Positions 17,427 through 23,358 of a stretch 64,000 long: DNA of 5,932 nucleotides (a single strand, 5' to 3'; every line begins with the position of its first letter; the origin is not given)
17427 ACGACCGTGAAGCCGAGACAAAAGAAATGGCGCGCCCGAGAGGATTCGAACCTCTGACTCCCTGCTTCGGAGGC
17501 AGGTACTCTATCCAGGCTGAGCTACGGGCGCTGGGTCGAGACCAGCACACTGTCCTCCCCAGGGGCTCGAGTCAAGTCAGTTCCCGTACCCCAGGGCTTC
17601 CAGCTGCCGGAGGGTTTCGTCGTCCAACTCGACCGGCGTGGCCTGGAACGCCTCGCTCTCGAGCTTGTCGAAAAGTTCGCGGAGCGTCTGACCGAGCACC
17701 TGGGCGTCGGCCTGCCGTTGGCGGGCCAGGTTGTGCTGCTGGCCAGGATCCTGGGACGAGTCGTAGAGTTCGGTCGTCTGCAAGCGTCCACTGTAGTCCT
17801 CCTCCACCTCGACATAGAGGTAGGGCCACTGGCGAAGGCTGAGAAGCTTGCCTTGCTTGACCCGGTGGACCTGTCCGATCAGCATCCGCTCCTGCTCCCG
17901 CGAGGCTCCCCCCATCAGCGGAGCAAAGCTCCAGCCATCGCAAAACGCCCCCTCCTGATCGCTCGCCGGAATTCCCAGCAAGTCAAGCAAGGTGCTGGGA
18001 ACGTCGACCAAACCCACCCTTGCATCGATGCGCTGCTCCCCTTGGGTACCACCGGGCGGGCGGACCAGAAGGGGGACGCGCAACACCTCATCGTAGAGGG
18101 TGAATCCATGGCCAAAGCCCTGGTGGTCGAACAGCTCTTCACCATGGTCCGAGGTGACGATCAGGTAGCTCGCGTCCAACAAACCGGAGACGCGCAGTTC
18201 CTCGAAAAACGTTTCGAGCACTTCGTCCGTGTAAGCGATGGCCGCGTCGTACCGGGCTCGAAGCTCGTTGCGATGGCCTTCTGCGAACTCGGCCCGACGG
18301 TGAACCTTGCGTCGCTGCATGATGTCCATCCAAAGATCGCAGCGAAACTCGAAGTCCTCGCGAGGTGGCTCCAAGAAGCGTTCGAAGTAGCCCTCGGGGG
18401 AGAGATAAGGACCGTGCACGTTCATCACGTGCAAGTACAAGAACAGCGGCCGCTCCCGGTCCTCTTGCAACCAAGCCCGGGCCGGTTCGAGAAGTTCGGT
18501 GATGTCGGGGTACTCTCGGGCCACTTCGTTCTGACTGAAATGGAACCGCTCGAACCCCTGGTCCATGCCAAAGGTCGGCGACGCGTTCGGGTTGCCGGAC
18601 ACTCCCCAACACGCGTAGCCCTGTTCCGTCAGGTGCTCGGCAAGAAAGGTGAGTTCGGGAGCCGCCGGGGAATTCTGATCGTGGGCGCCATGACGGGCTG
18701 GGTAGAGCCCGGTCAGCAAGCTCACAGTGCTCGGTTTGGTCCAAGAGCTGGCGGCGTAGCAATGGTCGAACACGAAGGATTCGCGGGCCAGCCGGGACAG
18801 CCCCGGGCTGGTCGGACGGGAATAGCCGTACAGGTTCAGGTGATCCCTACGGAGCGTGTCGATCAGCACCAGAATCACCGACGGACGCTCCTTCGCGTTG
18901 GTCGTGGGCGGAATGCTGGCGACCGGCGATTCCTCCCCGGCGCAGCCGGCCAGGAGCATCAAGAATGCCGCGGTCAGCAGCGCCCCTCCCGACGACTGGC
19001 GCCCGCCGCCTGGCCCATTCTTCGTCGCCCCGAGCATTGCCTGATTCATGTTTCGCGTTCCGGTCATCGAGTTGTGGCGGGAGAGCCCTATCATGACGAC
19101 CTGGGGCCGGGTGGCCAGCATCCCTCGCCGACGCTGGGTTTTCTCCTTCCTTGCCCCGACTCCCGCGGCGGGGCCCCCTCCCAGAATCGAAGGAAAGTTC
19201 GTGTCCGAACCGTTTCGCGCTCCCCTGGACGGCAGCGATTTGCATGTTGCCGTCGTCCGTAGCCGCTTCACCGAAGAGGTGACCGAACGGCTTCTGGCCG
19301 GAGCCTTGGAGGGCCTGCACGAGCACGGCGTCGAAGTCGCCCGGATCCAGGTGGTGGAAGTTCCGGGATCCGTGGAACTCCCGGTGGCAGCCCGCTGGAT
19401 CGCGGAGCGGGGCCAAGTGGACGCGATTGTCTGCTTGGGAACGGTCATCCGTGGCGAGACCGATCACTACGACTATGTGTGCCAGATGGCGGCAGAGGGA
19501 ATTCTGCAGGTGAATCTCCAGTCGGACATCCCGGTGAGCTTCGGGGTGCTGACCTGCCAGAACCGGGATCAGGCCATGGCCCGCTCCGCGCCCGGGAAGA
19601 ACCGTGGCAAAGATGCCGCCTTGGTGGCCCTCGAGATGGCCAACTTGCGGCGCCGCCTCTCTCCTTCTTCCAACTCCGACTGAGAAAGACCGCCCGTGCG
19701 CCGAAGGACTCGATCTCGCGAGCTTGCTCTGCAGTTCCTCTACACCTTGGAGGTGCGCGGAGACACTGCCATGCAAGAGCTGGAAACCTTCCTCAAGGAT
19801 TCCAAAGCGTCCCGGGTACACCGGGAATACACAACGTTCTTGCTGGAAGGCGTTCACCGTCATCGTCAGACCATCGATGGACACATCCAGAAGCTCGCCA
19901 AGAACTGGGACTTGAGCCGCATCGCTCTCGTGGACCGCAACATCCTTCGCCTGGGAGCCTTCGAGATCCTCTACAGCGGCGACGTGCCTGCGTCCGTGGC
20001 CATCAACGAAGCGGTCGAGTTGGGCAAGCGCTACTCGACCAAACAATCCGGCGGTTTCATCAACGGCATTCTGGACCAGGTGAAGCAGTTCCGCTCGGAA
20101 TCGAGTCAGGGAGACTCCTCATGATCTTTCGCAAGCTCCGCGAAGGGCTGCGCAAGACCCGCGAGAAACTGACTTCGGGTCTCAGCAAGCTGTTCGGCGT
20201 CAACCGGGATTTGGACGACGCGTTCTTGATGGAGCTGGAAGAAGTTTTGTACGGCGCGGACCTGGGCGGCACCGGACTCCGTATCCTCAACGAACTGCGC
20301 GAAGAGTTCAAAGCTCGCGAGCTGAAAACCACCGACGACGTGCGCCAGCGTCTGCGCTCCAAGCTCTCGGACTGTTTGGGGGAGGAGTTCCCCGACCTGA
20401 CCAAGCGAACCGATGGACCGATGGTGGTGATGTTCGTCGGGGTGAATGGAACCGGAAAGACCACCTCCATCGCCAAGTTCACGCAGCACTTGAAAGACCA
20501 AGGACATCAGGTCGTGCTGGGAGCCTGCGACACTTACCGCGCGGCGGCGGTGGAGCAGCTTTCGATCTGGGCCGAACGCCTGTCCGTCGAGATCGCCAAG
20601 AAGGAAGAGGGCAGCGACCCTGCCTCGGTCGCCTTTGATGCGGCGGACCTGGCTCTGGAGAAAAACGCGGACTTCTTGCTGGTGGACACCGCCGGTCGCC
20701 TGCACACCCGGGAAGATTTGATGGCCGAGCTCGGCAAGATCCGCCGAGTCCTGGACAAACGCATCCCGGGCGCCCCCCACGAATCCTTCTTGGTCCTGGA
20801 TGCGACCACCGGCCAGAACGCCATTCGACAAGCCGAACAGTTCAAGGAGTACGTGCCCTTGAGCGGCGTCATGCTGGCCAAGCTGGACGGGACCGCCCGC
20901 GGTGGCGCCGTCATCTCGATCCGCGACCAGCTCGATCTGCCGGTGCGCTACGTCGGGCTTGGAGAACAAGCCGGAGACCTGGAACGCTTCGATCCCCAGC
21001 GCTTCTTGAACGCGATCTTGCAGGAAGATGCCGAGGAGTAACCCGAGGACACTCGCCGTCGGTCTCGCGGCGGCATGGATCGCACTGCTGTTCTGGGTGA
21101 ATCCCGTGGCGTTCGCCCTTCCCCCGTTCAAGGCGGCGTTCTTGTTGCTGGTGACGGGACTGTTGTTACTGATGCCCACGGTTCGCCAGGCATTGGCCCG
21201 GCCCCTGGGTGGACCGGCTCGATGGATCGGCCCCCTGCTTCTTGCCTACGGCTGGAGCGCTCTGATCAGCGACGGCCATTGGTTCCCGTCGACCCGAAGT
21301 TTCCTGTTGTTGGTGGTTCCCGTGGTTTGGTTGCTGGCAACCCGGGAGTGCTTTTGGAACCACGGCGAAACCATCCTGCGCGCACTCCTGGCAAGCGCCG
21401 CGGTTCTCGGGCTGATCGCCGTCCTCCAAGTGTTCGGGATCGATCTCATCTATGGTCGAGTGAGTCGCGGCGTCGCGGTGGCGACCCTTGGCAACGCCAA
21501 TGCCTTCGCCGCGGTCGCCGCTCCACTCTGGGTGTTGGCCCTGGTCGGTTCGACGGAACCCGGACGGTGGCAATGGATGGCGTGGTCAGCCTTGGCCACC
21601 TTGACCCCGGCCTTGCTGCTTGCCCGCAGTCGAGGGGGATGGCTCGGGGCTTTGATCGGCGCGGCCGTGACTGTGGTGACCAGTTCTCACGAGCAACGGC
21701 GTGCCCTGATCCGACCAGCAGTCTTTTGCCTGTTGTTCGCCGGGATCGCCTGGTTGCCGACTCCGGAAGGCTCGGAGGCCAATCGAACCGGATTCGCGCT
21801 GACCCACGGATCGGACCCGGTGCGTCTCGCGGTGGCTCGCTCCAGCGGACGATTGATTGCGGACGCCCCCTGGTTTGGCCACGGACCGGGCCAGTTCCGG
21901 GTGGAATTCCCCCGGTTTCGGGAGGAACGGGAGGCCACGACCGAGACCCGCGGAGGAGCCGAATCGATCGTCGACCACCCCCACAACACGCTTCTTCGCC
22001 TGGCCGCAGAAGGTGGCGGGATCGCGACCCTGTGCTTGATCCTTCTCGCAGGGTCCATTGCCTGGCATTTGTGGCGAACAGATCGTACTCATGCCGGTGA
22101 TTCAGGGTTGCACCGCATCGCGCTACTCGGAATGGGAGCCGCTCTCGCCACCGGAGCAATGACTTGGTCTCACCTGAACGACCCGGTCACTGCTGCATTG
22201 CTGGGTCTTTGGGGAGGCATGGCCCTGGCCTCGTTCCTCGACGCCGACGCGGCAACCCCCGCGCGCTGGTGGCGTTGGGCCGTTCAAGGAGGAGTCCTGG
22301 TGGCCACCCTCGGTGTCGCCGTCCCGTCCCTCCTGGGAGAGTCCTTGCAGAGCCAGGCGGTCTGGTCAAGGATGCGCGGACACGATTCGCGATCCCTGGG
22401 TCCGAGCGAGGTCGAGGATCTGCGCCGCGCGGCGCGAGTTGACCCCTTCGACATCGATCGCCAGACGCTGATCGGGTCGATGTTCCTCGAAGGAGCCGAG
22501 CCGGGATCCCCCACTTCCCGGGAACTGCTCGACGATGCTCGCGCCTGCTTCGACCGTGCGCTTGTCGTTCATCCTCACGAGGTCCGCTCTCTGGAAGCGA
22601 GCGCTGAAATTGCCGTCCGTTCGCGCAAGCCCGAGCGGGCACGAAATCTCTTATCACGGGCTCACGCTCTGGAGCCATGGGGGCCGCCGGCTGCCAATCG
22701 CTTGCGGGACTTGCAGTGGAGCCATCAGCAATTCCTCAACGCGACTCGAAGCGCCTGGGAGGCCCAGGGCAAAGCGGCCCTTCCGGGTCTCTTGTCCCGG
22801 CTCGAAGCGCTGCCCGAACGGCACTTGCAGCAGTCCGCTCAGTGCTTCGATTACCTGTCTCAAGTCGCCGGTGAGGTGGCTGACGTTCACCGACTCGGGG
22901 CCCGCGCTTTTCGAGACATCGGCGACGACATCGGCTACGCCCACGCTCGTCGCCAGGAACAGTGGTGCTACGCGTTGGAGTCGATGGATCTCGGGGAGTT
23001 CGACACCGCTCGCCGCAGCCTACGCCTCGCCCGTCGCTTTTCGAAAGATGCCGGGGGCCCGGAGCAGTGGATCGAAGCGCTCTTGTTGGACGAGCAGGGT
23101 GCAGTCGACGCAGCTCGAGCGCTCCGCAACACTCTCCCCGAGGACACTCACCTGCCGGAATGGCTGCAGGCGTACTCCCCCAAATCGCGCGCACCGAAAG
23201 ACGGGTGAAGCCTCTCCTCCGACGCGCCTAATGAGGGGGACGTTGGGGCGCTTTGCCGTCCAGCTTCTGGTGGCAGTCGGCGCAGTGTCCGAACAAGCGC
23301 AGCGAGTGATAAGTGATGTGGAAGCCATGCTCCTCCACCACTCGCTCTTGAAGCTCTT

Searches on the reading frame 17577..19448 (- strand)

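Call 36: search_protein_families(library=pfam, proteins=[window:17577-19448:-], max_evalue=0.00001)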
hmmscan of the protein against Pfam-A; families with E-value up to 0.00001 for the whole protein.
window:17577-19448:- (623 aa): 3 families
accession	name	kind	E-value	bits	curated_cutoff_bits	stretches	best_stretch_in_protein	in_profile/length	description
PF00884.28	Sulfatase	-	3.7e-52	178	25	1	189-493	1-301/301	Sulfatase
PF01663.27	Phosphodiest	-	1.5e-10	41.7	23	0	191-254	1-61/342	Type I phosphodiesterase / nucleotide pyrophosphatase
PF16347.10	SGSH_C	-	2.3e-08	34.8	29.3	1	450-582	10-139/154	N-sulphoglucosamine sulphohydrolase, C-terminal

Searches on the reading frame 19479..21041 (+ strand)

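Call 36: search_protein_families(library=pfam, proteins=[window:19479-21041:+], max_evalue=0.00001)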
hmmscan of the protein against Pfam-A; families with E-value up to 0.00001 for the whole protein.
window:19479-21041:+ (520 aa): 3 families
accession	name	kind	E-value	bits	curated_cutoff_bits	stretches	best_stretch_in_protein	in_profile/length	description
PF00448.28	SRP54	-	1.5e-72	243.8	22.7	1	314-514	1-195/196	SRP54-type protein, GTPase domain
PF13604.12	AAA_30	-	5e-07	30.1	27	1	312-412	16-104/191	AAA domain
PF13191.12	AAA_16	-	6.3e-07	30.5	32.6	1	310-441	20-139/167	AAA ATPase domain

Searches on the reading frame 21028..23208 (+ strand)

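Call 36: search_protein_families(library=pfam, proteins=[window:21028-23208:+], max_evalue=0.00001)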
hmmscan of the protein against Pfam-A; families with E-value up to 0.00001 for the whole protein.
window:21028-23208:+ (726 aa): 1 family
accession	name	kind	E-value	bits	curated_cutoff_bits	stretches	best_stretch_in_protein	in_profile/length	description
PF04932.20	Wzy_C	-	8.1e-15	55.3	31.7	1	189-338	3-149/149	O-Antigen ligase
